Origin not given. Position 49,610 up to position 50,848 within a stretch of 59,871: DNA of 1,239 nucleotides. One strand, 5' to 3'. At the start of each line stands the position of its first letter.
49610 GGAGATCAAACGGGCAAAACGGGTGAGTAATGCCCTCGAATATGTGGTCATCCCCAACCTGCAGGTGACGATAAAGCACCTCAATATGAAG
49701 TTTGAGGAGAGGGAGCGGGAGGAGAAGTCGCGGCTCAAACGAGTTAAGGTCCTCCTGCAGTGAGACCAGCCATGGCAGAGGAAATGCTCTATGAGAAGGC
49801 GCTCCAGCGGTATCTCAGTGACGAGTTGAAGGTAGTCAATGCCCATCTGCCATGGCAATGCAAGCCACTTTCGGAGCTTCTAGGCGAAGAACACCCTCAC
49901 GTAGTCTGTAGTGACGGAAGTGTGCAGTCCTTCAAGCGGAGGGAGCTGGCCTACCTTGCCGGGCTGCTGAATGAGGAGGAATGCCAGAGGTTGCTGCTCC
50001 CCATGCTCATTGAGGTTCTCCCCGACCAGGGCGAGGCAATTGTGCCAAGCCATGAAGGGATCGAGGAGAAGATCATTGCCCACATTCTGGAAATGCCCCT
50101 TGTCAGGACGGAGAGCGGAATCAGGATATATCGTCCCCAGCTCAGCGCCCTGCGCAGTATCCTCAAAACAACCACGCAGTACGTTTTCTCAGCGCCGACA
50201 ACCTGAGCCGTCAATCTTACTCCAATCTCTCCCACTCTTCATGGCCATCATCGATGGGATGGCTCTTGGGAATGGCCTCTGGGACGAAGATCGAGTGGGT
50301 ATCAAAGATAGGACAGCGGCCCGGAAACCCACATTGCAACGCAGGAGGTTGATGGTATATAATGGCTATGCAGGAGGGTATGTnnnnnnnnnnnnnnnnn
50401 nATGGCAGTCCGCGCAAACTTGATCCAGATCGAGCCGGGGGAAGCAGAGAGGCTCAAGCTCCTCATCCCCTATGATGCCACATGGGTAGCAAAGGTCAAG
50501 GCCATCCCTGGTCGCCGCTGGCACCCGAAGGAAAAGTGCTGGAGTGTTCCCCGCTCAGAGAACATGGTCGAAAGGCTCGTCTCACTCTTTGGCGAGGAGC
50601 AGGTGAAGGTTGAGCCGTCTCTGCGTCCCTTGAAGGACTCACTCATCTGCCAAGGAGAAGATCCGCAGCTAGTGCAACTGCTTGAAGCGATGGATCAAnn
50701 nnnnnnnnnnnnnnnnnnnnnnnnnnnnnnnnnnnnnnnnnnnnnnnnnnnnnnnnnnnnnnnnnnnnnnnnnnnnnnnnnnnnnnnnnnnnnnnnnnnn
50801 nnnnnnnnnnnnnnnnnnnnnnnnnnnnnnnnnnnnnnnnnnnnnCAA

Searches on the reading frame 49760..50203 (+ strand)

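Call 101: search_protein_families(library=pfam, proteins=[window:49760-50203:+], max_evalue=0.001)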
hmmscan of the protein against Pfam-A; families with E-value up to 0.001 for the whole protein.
window:49760-50203:+ (148 aa): 1 family
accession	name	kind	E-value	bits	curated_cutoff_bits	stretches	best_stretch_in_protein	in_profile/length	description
PF01886.21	DUF61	-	1.3e-27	96.8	27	1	17-143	2-127/127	Protein of unknown function DUF61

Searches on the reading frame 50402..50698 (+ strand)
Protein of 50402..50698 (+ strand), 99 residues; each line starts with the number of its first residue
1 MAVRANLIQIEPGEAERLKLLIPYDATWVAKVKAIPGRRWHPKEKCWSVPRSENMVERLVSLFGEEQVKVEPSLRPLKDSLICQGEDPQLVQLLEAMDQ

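Call 58: search_protein_families(library=pfam, proteins=[window:50402-50698:+], max_evalue=1)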
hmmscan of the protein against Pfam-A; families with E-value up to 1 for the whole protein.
seq(99 aa): 3 families
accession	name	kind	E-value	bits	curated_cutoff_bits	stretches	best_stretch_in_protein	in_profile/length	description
PF07443.18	HARP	-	0.0032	17.4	25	1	22-51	5-34/55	HepA-related protein (HARP)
PF06952.16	PsiA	-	0.014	15.1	25.3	1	32-65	59-92/237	PsiA protein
PF18974.5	DUF5710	-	0.045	13.9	26.5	1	17-55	1-36/44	Domain of unknown function (DUF5710)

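Call 94: search_protein_representatives(protein=window:50402-50680:+)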
Query: 93 residues. Proteins with E-value up to 0.001 (for the whole library): 1044; up to 1e-10: 134; up to 1e-30: 0. The best 150 are listed.
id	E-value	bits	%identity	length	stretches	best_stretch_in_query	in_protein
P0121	3.0e-25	104.1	35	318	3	12-71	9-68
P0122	3.1e-25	104.0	34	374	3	6-73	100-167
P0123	1.1e-21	92.7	34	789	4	17-66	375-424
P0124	1.3e-21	92.4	37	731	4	8-74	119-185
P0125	3.4e-19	84.7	53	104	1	7-79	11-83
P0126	7.9e-19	83.5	33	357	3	4-64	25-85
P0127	8.9e-19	83.4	32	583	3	17-68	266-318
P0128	3.2e-18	81.6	61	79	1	8-78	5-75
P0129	4.0e-18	81.3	53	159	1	7-85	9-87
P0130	5.1e-18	80.9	51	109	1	7-79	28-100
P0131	6.1e-18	80.7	51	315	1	7-80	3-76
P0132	6.6e-18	80.6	52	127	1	7-77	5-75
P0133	8.5e-18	80.2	36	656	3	16-76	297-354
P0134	1.2e-17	79.7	34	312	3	5-66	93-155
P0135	7.6e-17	77.2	50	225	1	3-78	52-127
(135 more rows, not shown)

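Call 102: predict_structure(alignment_id=A8)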
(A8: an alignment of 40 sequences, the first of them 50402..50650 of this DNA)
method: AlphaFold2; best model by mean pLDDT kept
length: 83 residues; sequences in the alignment: 40
mean_pLDDT: 80.4   pTM: 0.64
mean pLDDT of the five models: 80.4, 80.3, 80.0, 78.7, 78.5
residues with pLDDT >= 90: 20; 70-90: 49; 50-70: 7; < 50: 7
segments of 3 or more residues with pLDDT < 50: 79-83
pLDDT, mean of each block of 10 residues (from residue 1): 67 88 87 90 91 86 83 64 40
secondary structure, 60 per line:
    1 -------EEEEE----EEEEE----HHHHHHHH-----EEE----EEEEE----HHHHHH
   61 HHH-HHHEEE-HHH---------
elements in order: E8-12 E17-21 H26-33 E39-41 E46-50 H55-63 E68-70

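Call 104: fold_search(model_id=the predicted structure, library=pdb)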
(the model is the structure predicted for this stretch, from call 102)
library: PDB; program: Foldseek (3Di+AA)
matches with E <= 10: 442; with E <= 0.001: 0
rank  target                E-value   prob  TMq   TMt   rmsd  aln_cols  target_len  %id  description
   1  9bln_W                3.5e-02  0.60  0.36  0.35   5.0        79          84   18  The structure of human Pdcd4 bound to the 40S-eIF4A-eIF3-eIF1 complex (released 2024-09-04)
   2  5zcy                  4.3e-02  0.69  0.39  0.39   4.9        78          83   22  Crystal structure of archaeal translation initiation factor 1 at 1.5 Angstroms resolution (released 2018-05-02)
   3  8ppl_Ip               4.3e-02  0.63  0.39  0.33   5.1        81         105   16  MERS-CoV Nsp1 bound to the human 43S pre-initiation complex (released 2023-10-18)
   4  4o66_A                7.0e-02  0.77  0.38  0.46   7.6        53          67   23  Crystal Structure of SMARCAL1 HARP substrate recognition domain (released 2014-05-14)
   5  5jb3_1                8.0e-02  0.75  0.43  0.43   4.9        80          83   12  Cryo-EM structure of a full archaeal ribosomal translation initiation complex in the P-REMOTE conformation (released 2016-11-30)
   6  4o66_C                8.6e-02  0.75  0.38  0.45   7.6        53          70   23  Crystal Structure of SMARCAL1 HARP substrate recognition domain (released 2014-05-14)
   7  3j80_j                1.4e-01  0.33  0.37  0.36   5.6        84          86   17  CryoEM structure of 40S-eIF1-eIF1A preinitiation complex (released 2014-11-05)
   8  6zp4_Z                1.5e-01  0.23  0.33  0.28   6.2        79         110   20  SARS-CoV-2 Nsp1 bound to a human 43S preinitiation ribosome complex - state 2 (released 2020-07-29)
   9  5tnu_A                1.7e-01  0.82  0.46  0.11   3.7        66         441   15  S. tokodaii XPB II crystal structure at 3.0 Angstrom resolution (released 2017-11-01)
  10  2fz4                  2.1e-01  0.57  0.40  0.19   4.0        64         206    8  Crystal Structure of the N-terminal half of Archaeoglobus Fulgidus XPB (released 2006-04-18)
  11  2ogh_MODEL_1_A        2.1e-01  0.20  0.33  0.28   5.8        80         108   15  Solution structure of yeast eIF1 (released 2007-11-20)
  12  5tnu_B                2.4e-01  0.77  0.46  0.11   3.7        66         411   15  S. tokodaii XPB II crystal structure at 3.0 Angstrom resolution (released 2017-11-01)
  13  6p4f_C                2.6e-01  0.69  0.44  0.11   3.8        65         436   15  Crystal structure of the XPB-Bax1-forked DNA ternary complex (released 2020-06-17)
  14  7kld_A                2.6e-01  0.28  0.36  0.32   5.9        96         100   12  Crystal Structure of an Essential Ribosomal Processing Protease Prp from S. aureus in complex with a covalently linked (released 2021-09-01)
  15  6p4o_C                2.8e-01  0.72  0.46  0.11   3.7        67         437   15  Complex of XPB helicase with Bax1 endonuclease from Sulfurisphaera tokodaii at 3.15 Angstroms resolution (released 2020-06-03)
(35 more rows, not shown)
